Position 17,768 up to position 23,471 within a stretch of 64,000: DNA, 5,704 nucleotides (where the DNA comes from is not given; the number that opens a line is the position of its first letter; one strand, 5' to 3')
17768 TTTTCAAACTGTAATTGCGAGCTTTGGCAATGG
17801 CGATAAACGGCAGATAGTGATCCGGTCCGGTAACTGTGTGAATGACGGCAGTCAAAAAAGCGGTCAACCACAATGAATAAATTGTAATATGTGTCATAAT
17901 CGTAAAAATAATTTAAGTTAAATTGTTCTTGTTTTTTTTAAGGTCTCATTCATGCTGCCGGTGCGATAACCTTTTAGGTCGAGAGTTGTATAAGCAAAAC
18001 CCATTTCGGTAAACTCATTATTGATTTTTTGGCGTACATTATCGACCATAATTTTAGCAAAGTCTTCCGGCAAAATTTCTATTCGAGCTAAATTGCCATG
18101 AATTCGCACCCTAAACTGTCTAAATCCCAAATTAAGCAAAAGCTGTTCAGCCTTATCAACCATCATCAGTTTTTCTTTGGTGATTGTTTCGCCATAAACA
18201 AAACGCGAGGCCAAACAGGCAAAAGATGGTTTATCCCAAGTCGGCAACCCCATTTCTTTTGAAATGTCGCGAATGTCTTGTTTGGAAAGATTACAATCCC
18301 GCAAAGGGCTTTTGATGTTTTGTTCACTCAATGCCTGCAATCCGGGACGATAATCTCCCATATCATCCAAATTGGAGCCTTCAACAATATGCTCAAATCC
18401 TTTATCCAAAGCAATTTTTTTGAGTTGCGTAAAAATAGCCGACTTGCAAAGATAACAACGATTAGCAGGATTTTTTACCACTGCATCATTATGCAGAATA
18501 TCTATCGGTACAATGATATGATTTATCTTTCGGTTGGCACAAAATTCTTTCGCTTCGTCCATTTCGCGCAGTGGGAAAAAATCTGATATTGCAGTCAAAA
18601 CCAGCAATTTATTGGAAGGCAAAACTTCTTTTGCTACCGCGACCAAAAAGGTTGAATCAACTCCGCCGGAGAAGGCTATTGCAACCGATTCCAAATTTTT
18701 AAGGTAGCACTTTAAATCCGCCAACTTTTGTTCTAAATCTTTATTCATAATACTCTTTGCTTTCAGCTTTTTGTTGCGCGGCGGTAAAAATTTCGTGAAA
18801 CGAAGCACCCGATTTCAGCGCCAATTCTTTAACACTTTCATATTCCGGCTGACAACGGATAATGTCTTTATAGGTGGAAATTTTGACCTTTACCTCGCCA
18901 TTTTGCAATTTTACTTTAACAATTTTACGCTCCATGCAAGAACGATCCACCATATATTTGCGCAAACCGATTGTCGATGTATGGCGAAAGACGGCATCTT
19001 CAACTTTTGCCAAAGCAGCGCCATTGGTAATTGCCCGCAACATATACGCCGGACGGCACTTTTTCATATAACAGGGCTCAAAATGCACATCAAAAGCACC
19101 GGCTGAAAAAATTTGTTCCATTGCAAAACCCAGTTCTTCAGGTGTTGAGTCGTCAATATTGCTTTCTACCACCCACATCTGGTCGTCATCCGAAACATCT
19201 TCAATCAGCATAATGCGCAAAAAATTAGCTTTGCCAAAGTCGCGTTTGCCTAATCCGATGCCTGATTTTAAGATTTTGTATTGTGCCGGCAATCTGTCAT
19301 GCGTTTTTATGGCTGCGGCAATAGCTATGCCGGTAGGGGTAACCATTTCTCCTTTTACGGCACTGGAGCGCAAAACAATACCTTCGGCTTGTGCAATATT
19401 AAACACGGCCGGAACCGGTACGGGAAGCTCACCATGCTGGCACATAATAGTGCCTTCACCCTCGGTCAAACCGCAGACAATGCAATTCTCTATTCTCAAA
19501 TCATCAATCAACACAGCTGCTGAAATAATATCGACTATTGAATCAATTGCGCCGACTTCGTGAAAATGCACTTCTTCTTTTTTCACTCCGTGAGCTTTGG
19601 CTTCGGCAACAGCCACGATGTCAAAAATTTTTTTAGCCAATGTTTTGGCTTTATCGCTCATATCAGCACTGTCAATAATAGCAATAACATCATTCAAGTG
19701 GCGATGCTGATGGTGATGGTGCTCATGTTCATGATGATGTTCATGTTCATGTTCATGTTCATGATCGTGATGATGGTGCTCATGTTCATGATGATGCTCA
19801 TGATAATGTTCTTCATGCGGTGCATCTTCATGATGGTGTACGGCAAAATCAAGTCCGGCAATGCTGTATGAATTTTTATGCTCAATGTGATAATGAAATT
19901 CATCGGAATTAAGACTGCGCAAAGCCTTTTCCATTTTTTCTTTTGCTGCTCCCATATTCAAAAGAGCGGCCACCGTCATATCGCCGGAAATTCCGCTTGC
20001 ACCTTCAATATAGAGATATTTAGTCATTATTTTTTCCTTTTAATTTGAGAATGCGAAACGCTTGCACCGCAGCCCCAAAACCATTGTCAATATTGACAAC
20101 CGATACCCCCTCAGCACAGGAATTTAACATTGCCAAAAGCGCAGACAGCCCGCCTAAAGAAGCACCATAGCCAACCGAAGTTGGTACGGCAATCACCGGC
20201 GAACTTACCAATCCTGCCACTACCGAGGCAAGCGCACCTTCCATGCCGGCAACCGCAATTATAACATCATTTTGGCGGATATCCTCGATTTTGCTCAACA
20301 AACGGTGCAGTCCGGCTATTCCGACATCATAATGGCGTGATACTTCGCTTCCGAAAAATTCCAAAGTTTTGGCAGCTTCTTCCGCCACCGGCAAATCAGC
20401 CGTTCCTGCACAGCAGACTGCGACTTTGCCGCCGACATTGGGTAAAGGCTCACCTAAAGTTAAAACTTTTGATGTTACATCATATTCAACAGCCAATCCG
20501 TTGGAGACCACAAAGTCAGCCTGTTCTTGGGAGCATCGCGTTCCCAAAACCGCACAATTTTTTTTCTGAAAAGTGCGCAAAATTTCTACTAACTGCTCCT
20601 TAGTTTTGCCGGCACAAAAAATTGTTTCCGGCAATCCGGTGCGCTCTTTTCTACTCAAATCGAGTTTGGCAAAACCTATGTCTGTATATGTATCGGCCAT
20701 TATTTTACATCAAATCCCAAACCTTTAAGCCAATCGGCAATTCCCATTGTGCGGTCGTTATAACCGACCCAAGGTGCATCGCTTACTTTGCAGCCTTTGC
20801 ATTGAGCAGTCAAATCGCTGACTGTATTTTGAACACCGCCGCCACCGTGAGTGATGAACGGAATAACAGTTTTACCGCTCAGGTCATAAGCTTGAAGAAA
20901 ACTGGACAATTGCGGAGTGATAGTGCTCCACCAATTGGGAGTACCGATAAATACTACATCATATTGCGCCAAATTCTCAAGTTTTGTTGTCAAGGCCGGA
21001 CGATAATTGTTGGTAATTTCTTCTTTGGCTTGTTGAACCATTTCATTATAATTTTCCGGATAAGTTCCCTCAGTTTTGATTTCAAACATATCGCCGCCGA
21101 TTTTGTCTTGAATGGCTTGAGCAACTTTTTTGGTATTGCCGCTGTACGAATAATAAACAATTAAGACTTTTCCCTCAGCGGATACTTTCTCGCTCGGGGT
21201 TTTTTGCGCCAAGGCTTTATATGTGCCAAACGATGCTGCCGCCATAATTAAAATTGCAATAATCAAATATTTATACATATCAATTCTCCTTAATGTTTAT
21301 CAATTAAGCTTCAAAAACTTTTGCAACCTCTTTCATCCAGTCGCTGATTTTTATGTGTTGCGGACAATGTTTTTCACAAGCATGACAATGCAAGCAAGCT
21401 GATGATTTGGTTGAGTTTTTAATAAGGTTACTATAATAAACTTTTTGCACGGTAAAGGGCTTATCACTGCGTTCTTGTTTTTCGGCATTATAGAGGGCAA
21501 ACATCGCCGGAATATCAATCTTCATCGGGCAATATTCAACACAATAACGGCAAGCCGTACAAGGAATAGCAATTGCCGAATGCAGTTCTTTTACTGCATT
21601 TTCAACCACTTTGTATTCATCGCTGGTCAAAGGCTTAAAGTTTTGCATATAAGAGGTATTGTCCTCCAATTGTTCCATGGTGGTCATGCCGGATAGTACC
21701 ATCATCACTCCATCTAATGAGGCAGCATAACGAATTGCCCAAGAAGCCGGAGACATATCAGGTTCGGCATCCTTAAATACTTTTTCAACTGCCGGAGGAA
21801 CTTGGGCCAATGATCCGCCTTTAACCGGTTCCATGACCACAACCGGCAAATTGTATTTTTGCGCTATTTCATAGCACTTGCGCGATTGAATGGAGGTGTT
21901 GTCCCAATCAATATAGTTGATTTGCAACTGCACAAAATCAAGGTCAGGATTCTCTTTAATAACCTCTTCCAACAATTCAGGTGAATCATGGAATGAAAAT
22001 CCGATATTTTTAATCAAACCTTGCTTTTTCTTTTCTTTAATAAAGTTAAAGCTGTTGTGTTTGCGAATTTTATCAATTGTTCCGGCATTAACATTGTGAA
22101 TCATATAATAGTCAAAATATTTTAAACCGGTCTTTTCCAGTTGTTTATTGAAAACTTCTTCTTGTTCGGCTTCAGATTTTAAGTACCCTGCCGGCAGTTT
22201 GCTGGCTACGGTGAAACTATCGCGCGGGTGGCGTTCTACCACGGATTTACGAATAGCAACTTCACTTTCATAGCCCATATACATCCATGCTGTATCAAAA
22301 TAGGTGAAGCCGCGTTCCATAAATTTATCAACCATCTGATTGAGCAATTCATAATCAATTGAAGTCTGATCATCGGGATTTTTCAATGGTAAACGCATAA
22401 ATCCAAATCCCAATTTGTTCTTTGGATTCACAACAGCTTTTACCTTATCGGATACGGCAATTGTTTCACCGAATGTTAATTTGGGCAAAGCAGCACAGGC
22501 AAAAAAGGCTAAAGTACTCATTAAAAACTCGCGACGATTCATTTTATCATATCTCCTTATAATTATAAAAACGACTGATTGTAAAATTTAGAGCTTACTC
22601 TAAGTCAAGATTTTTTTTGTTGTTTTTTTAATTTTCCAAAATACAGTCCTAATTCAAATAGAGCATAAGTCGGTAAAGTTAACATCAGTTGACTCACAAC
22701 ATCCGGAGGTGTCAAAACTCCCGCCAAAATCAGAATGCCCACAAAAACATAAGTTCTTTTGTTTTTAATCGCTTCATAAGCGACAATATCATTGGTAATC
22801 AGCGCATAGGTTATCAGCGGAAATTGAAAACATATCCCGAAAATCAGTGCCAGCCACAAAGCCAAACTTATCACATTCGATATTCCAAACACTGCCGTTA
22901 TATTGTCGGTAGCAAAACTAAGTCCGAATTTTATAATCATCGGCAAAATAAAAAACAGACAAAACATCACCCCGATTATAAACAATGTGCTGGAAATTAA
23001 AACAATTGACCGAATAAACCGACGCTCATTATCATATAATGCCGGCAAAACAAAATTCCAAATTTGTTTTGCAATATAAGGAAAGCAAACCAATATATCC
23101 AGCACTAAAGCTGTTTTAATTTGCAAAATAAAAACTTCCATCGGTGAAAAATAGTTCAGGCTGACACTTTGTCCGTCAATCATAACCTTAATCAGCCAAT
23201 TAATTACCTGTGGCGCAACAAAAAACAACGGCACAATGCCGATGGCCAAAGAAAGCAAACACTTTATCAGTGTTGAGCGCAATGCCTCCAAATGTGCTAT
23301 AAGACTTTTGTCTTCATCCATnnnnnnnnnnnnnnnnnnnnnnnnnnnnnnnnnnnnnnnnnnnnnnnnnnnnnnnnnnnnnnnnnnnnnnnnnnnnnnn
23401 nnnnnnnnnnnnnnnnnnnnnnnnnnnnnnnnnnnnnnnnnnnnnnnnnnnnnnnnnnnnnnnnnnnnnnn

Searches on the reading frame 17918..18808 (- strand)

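Call 12: search_protein_families(library=pfam, proteins=[window:17918-18808:-], max_evalue=0.001)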
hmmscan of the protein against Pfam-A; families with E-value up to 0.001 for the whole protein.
window:17918-18808:- (296 aa): 3 families
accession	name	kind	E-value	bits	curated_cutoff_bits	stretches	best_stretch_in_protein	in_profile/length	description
PF01171.26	ATP_bind_3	-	3.5e-06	27.3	27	1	42-150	2-109/182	PP-loop family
PF02540.23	NAD_synthase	-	0.00019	21.1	21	1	38-103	17-82/242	NAD synthase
PF06508.19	QueC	-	0.0002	21.3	22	0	44-107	4-65/210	Queuosine biosynthesis protein QueC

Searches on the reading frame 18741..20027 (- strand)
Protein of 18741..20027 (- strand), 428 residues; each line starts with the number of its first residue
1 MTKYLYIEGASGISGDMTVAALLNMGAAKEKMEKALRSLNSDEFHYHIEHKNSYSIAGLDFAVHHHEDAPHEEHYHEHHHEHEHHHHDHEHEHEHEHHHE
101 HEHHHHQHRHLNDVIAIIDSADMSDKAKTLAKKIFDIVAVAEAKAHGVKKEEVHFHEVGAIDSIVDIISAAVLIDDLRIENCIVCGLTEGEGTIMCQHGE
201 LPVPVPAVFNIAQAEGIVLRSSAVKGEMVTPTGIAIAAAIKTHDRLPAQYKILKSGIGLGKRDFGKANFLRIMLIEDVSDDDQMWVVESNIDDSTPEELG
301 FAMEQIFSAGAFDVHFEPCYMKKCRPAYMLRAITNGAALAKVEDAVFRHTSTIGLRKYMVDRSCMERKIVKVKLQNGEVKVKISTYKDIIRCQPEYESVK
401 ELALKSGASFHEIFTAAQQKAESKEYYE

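Call 12: search_protein_families(library=pfam, proteins=[window:18741-20027:-], max_evalue=0.001)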
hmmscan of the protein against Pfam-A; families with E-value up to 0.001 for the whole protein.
window:18741-20027:- (428 aa): 1 family
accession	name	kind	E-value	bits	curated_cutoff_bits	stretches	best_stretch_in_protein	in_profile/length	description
PF01969.22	Ni_insertion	-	6.7e-125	417.6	22.1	1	5-413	1-374/375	Nickel insertion protein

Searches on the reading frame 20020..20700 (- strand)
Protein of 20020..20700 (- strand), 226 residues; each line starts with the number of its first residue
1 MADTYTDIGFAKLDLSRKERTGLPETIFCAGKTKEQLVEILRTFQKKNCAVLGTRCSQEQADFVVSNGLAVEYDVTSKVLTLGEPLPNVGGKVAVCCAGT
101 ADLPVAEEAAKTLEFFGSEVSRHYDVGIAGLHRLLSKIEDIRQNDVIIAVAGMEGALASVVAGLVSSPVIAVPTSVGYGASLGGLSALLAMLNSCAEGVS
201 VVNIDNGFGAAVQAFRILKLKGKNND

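Call 12: search_protein_families(library=pfam, proteins=[window:20020-20700:-], max_evalue=0.001)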
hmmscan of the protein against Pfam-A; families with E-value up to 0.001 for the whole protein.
window:20020-20700:- (226 aa): 1 family
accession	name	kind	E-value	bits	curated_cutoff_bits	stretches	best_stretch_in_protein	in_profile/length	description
PF00731.26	AIRC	-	7.1e-21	74.7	30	1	92-222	1-131/148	AIR carboxylase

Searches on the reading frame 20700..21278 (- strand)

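Call 12: search_protein_families(library=pfam, proteins=[window:20700-21278:-], max_evalue=0.001)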
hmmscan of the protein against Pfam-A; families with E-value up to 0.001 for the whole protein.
window:20700-21278:- (192 aa): 5 families
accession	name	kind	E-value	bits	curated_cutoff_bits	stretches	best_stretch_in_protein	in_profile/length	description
PF12682.12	Flavodoxin_4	-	2.2e-28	99.2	24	1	37-183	1-151/155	Flavodoxin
PF03358.20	FMN_red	-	6e-08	32.8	24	1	38-160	3-132/152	NADPH-dependent FMN reductase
PF12641.12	Flavodoxin_3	-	1.4e-07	31.9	27.5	1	39-78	1-42/160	Flavodoxin domain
PF12724.12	Flavodoxin_5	-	1.1e-06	29.4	27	0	39-69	1-33/145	Flavodoxin domain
PF00258.30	Flavodoxin_1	-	0.0001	23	25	0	40-77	1-38/143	Flavodoxin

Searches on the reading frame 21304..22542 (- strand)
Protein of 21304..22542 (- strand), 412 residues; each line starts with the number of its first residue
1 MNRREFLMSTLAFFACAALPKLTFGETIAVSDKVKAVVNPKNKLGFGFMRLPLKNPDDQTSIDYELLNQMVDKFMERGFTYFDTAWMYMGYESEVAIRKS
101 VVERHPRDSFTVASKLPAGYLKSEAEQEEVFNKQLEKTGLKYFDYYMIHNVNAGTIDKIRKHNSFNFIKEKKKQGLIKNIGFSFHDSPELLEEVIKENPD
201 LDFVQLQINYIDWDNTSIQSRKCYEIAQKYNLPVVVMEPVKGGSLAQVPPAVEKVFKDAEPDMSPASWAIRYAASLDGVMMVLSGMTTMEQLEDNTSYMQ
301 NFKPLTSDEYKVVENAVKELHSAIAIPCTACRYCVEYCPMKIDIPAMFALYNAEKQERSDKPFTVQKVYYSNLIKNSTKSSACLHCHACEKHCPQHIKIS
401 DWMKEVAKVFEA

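Call 12: search_protein_families(library=pfam, proteins=[window:21304-22542:-], max_evalue=0.001)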
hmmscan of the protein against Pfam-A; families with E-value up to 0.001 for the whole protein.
window:21304-22542:- (412 aa): 12 families
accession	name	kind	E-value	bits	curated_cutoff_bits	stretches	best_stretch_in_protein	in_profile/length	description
PF00248.27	Aldo_ket_red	-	1.1e-45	156.4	24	1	43-316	1-289/291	Aldo/keto reductase family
PF13187.11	Fer4_9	-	5.4e-09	36.4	27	1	328-396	2-50/52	4Fe-4S dicluster domain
PF13746.11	Fer4_18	-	1.2e-07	32.4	27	0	311-345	44-78/114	4Fe-4S dicluster domain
PF12838.12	Fer4_7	-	1.9e-06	28.7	27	1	328-396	2-51/52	4Fe-4S dicluster domain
PF14691.11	Fer4_20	-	2.3e-06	27.8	25.8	1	376-408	17-51/113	Dihydroprymidine dehydrogenase domain II, 4Fe-4S cluster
PF13183.11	Fer4_8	-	1.3e-05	26.1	27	1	327-397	4-68/68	4Fe-4S dicluster domain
PF13534.11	Fer4_17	-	1.4e-05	25.9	22.2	1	328-397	2-60/61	4Fe-4S dicluster domain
PF14697.11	Fer4_21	-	4.5e-05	23.9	35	0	310-340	23-53/59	4Fe-4S dicluster domain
PF13237.11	Fer4_10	-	6.4e-05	23.2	25.5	1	327-394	8-53/53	4Fe-4S dicluster domain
PF12797.12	Fer4_2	-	0.00021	21.5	24.5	0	380-394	7-21/22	4Fe-4S binding domain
PF00037.32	Fer4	-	0.00028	21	21.1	0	381-395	6-20/24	4Fe-4S binding domain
PF13484.11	Fer4_16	-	0.00065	20.9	30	0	328-395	2-65/66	4Fe-4S double cluster binding domain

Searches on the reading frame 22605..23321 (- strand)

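Call 68: search_protein_families(library=pfam, proteins=[window:22605-23321:-], max_evalue=0.00001)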
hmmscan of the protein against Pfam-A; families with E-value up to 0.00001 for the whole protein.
window:22605-23321:- (238 aa): 1 family
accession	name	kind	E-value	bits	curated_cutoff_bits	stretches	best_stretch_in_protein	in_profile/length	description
PF00902.23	TatC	-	3.3e-56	190.8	25.1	1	10-217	2-208/208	Sec-independent protein translocase protein (TatC)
